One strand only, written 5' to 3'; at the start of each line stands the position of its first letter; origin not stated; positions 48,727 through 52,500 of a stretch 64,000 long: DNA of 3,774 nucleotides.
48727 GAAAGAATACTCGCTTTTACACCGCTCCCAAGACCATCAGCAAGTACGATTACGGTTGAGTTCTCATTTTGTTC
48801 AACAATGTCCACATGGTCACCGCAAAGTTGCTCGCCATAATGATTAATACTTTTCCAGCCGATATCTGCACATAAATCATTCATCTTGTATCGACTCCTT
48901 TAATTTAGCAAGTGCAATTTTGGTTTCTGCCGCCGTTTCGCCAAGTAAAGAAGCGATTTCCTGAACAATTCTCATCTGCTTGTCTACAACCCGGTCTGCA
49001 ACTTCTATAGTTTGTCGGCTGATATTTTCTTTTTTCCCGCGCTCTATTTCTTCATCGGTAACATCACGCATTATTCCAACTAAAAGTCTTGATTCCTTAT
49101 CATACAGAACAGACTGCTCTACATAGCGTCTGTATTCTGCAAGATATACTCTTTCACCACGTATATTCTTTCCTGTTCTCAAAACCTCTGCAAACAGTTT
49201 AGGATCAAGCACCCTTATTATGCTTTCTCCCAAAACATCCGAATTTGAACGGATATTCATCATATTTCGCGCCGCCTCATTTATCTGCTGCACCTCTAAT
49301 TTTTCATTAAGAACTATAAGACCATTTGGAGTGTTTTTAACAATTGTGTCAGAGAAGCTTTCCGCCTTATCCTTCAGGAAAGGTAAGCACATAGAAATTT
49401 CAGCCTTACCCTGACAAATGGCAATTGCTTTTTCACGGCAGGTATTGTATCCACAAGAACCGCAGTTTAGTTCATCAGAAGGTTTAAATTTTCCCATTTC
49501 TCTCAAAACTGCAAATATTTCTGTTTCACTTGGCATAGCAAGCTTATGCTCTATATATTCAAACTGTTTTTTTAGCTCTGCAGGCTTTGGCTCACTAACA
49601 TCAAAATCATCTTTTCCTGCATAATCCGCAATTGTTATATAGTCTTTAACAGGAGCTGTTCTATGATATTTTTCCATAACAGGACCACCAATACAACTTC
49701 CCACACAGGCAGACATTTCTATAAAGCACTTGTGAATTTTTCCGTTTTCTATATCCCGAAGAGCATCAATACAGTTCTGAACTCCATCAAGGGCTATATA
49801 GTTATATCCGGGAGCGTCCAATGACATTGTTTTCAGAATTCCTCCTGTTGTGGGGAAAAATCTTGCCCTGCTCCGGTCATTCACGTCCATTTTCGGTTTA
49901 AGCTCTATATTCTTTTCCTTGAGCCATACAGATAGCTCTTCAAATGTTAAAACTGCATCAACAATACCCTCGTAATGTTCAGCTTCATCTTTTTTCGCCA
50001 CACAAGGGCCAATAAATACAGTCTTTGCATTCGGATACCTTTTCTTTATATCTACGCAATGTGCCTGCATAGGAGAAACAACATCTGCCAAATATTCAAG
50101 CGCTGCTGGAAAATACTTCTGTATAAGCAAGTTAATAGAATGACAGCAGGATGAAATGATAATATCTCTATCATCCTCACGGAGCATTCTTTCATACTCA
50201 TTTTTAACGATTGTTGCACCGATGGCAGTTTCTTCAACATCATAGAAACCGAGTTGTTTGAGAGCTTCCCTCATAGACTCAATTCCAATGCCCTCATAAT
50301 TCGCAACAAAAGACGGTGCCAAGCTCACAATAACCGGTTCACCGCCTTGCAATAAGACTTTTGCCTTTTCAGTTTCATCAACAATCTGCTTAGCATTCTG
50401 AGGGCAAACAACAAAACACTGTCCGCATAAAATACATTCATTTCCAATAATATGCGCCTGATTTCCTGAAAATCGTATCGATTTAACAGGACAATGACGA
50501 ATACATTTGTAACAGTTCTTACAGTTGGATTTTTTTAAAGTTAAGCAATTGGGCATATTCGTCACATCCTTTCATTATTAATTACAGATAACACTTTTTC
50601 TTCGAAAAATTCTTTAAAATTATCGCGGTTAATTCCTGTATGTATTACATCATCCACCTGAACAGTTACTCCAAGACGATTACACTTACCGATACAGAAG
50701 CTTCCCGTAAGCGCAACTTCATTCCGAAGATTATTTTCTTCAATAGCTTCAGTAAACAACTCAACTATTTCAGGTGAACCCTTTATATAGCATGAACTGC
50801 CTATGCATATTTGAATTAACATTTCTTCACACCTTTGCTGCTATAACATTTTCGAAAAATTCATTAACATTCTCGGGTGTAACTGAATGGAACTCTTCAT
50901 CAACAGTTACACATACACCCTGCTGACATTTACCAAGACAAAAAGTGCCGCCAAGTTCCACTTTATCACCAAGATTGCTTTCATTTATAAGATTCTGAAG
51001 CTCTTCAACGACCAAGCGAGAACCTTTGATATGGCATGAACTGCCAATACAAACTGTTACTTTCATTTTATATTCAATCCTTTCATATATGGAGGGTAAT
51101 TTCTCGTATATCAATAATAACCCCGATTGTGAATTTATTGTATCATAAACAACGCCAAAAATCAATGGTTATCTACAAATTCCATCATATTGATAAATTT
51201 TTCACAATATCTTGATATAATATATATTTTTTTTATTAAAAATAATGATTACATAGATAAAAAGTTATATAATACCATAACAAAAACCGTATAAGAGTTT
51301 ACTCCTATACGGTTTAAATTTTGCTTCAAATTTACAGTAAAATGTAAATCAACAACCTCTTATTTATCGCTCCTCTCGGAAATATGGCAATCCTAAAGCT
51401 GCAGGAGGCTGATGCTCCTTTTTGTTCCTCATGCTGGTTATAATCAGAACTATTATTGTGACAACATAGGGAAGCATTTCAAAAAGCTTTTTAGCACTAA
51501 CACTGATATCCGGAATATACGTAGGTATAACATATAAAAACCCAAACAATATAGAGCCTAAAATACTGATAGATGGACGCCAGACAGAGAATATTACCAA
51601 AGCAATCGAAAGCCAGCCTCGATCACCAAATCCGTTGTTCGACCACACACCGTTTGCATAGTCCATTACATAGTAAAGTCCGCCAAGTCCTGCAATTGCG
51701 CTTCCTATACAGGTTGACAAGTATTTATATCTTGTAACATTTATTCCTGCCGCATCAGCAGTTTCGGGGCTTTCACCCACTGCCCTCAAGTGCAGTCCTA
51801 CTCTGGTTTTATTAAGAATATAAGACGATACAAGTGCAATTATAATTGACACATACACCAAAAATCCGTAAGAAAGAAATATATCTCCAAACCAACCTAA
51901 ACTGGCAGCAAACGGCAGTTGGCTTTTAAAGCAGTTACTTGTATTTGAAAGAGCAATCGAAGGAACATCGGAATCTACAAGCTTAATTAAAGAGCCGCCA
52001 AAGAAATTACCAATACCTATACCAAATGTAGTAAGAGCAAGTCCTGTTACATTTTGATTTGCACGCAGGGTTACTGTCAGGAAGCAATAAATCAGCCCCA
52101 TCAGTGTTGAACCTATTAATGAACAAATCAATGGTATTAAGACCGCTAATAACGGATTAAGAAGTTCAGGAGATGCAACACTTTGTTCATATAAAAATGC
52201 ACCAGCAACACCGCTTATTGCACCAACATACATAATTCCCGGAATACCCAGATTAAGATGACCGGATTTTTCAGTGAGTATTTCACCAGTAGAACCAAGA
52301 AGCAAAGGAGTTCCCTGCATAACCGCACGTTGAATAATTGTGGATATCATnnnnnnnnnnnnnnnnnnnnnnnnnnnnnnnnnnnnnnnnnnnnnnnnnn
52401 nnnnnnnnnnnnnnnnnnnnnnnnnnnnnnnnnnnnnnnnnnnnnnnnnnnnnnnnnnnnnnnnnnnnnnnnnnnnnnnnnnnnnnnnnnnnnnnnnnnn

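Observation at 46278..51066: hfsABCD-like hydrogen-sensing module joined head-to-tail to the fumarate-reduction genes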

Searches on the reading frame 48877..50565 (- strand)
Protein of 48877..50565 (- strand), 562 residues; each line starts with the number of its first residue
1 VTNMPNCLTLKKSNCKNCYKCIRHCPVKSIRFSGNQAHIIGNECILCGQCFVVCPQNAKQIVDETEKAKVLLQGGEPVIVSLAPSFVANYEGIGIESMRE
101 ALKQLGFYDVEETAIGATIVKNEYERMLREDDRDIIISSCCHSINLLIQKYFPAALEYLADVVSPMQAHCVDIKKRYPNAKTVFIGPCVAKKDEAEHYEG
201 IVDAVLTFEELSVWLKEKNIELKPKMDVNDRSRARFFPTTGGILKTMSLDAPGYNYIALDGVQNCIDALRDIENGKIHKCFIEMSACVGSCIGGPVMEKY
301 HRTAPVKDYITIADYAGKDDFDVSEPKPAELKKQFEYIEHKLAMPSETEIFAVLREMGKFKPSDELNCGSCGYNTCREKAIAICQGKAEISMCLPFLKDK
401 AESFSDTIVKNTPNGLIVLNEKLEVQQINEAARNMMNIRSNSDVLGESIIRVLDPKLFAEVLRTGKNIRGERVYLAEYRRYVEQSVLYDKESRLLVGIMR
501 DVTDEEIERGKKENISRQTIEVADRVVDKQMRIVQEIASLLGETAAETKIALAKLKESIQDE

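Call 4: search_protein_families(library=pfam, proteins=[window:48877-50565:-], max_evalue=0.001)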
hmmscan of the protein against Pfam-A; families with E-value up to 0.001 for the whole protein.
window:48877-50565:- (562 aa): 10 families
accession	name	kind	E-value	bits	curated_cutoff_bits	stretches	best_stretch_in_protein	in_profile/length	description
PF02906.19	Fe_hyd_lg_C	-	2.5e-50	171.8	22.1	1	77-295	2-245/245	Iron only hydrogenase large subunit, C-terminal domain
PF04060.18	FeS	-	2.5e-09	37.1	23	1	366-395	4-33/33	Putative Fe-S cluster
PF13237.11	Fer4_10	-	1.7e-07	31.5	25.5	1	11-55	5-53/53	4Fe-4S dicluster domain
PF12838.12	Fer4_7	-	1.7e-06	28.8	27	1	14-58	1-52/52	4Fe-4S dicluster domain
PF00989.32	PAS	-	1.7e-06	28.5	22.6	1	406-502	4-113/113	PAS fold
PF00037.32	Fer4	-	1.1e-05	25.4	21.1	1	41-58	5-22/24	4Fe-4S binding domain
PF13187.11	Fer4_9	-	3.8e-05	24.1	27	1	14-58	1-51/52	4Fe-4S dicluster domain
PF25160.1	LdpA_Fe-S-bd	-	0.00026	21.1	27.6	1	18-58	5-42/49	LdpA Fe-S cluster-binding domain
PF13426.13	PAS_9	-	0.00059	20.5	27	0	413-504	1-103/103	PAS domain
PF14697.11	Fer4_21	-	0.001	19.6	35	1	37-68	1-32/59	4Fe-4S dicluster domain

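Call 27: search_protein_families(library=ncbifam, proteins=[window:48877-50565:-], max_evalue=0.00001)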
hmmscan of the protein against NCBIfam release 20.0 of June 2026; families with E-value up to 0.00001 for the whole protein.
window:48877-50565:- (562 aa): 19 families
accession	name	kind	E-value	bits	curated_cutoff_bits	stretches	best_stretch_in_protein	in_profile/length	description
TIGR04105.1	FeFe_hydrog_B1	subfamily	6.2e-57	193.3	450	1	21-297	166-458/462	monomeric [FeFe] hydrogenase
TIGR02512.1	FeFe_hydrog_A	subfamily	2.1e-24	86.1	405.95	1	10-243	4-285/375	[FeFe] hydrogenase, group A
NF040763.1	FeFe_hydrog_A6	exception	1.6e-23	83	765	1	39-224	185-397/571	NADH-dependent [FeFe] hydrogenase, group A6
NF040762.1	Hydr_FeFe_Clost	exception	1.4e-18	66.8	900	1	8-225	139-397/572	ferredoxin hydrogenase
TIGR01944.1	rnfB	subfamily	4.7e-14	52.4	68.7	1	7-69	107-170/190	RnfABCDGE type electron transport complex subunit B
NF006446.0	PRK08764.1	equivalog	1.2e-09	38.2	220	0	366-401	19-54/139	Rnf electron transport complex subunit RnfB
NF003475.0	PRK05113.1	equivalog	7.8e-09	35.7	203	0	9-66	109-167/190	electron transport complex subunit RsxB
NF005415.0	PRK06991.1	equivalog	2.8e-08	33.8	281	0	367-405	19-57/284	electron transport complex subunit RsxB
NF043069.1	T4HPD_activ_SAM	equivalog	5e-08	32.7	425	1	8-72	46-110/299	trans-4-hydroxy-L-proline dehydratase activase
NF058577.1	FdxA_fam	equivalog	9.9e-08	32.1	65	1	13-58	7-52/52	4Fe-4S ferredoxin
NF005506.0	PRK07118.1-5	equivalog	2.4e-07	30.5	388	0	12-68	215-271/279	Fe-S cluster domain-containing protein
NF038196.1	ferrodoxin_EFR1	subfamily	2.7e-07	30.9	75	1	12-68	183-238/242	EFR1 family ferrodoxin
NF005503.0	PRK07118.1-2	equivalog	4.1e-07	29.5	252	0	15-70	140-193/292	RnfABCDGE type electron transport complex subunit B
TIGR02700.1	flavo_MJ0208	hypoth_equivalog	7.6e-07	28.6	251.35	1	9-60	144-195/234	dihydromethanopterin reductase (acceptor)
TIGR04041.1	activase_YjjW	hypoth_equivalog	3.2e-06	26.8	250.2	1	13-70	41-98/276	YjjW family glycine radical enzyme activase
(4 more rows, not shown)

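Call 28: search_solved_structures(query=window:48877-50565:-, show_alignments=1, max_evalue=1e-8)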
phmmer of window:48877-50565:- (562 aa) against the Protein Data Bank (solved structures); distinct sequences matched with E-value up to 1e-8: 37.
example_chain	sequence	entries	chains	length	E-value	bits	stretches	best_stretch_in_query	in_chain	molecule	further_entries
7p5h_A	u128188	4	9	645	1.9e-18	69.7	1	37-223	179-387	Fe-hydrogenase, subunit alpha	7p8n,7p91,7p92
8a6t_A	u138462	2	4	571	6.1e-18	68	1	39-246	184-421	Electron bifurcating hydrogenase subunit HydA1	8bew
7qhf_A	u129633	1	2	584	5.1e-16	61.7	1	7-227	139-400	Iron hydrogenase 1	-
6gm4_A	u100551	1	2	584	5.2e-16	61.7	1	7-227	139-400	Iron hydrogenase 1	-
8ru6_B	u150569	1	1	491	7.3e-16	61.2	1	10-243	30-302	Periplasmic [Fe] hydrogenase large subunit,CpI,Periplasmic [Fe] hydrogenase small subunit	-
6yf4_A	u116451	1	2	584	1e-15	60.7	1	7-227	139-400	Iron hydrogenase 1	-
6gm0_A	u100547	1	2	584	1.2e-15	60.5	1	7-227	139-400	Iron hydrogenase 1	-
1c4a_A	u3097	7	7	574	1.2e-15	60.4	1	7-227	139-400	PROTEIN (FE-ONLY HYDROGENASE) | PROTEIN (PERIPLASMIC HYDROGENASE 1) | Iron hydrogenase 1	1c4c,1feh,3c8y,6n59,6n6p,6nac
4xdd_A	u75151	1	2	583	1.3e-15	60.4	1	7-227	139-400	Iron hydrogenase 1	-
4xdc_A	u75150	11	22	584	1.3e-15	60.3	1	7-227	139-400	Iron hydrogenase 1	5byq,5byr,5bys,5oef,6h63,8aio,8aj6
8cjy_A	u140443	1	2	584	1.7e-15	60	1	7-227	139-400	Iron hydrogenase 1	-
5la3_A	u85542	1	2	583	2e-15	59.8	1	7-227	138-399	Iron hydrogenase 1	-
6gm8_A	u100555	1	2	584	2e-15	59.8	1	7-227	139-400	Iron hydrogenase 1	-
9rj9_A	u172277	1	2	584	2.3e-15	59.5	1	7-227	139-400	Iron hydrogenase 1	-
6gm2_A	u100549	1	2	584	2.9e-15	59.2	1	7-227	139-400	Iron hydrogenase 1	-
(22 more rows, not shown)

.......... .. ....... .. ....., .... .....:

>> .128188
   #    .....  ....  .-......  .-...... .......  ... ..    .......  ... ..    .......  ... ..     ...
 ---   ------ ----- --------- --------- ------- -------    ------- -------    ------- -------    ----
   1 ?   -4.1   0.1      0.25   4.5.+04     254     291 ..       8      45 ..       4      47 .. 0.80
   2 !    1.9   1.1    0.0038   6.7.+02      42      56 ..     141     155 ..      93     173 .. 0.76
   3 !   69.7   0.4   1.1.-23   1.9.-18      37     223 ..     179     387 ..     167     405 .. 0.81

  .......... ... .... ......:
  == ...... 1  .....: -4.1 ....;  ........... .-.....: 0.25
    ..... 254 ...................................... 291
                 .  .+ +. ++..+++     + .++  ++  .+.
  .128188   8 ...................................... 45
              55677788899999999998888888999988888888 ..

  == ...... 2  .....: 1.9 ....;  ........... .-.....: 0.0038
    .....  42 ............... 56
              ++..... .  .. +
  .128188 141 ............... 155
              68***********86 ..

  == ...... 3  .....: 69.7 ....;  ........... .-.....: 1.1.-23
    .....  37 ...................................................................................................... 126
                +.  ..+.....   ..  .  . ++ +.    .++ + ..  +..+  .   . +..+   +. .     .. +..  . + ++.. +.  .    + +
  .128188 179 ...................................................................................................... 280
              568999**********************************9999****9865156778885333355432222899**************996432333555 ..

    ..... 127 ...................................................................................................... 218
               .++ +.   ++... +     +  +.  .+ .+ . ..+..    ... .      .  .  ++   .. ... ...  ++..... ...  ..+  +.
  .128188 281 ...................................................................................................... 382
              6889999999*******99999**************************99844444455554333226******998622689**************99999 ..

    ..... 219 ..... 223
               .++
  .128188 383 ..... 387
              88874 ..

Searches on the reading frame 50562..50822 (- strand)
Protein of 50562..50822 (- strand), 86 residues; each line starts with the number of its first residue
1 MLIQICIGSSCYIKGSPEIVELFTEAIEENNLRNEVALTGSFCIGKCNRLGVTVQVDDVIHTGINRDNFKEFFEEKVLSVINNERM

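Call 4: search_protein_families(library=pfam, proteins=[window:50562-50822:-], max_evalue=0.001)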
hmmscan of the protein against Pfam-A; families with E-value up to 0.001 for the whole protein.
window:50562-50822:- (86 aa): 1 family
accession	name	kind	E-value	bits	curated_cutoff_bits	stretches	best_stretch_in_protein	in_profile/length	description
PF01257.25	2Fe-2S_thioredx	-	5.6e-06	26.7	24.8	1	2-74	67-142/145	Thioredoxin-like [2Fe-2S] ferredoxin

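Call 27: search_protein_families(library=ncbifam, proteins=[window:50562-50822:-], max_evalue=0.00001)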
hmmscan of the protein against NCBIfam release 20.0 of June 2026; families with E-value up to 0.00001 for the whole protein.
window:50562-50822:- (86 aa): 2 families
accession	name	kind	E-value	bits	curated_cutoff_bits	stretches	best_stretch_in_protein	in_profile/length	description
NF041612.1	fdxn_Clost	equivalog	6.2e-08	33.2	150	1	10-77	23-91/102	2Fe-2S ferredoxin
NF041613.1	fdxn_Azotob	equivalog_domain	9e-07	29.1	195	1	9-78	22-92/107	2Fe-2S ferredoxin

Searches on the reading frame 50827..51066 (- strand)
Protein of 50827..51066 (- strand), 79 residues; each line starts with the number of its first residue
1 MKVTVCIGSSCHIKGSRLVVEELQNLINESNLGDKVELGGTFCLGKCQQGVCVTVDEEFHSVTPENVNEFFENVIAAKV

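Call 4: search_protein_families(library=pfam, proteins=[window:50827-51066:-], max_evalue=0.001)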
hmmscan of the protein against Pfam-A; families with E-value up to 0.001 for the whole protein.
window:50827-51066:- (79 aa): 1 family
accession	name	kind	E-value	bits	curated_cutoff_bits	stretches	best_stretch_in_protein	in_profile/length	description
PF01257.25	2Fe-2S_thioredx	-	2.2e-08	34.5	24.8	1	2-73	67-143/145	Thioredoxin-like [2Fe-2S] ferredoxin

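Call 27: search_protein_families(library=ncbifam, proteins=[window:50827-51066:-], max_evalue=0.00001)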
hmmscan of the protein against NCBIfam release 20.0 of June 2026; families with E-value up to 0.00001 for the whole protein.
window:50827-51066:- (79 aa): 4 families
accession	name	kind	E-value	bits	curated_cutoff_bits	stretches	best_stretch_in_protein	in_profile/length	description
NF005722.0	PRK07539.1-2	equivalog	2.7e-08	34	141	1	3-73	80-155/157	NADH-quinone oxidoreductase subunit NuoE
TIGR01958.1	nuoE_fam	subfamily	3.9e-07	30.3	142.4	1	2-72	70-145/148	NADH-quinone oxidoreductase subunit NuoE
NF041613.1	fdxn_Azotob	equivalog_domain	4.3e-06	27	195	1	9-73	22-89/107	2Fe-2S ferredoxin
NF041612.1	fdxn_Clost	equivalog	8e-06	26.4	150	1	10-75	23-91/102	2Fe-2S ferredoxin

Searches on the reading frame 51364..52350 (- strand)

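Call 5: search_protein_families(library=pfam, proteins=[window:51364-52350:-], max_evalue=0.001)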
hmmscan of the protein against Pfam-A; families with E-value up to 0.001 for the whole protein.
window:51364-52350:- (328 aa): 1 family
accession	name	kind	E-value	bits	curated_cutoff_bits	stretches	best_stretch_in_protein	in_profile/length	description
PF02653.21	BPD_transp_2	-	1.2e-34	120.2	26.8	1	8-302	4-269/269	Branched-chain amino acid transport system / permease component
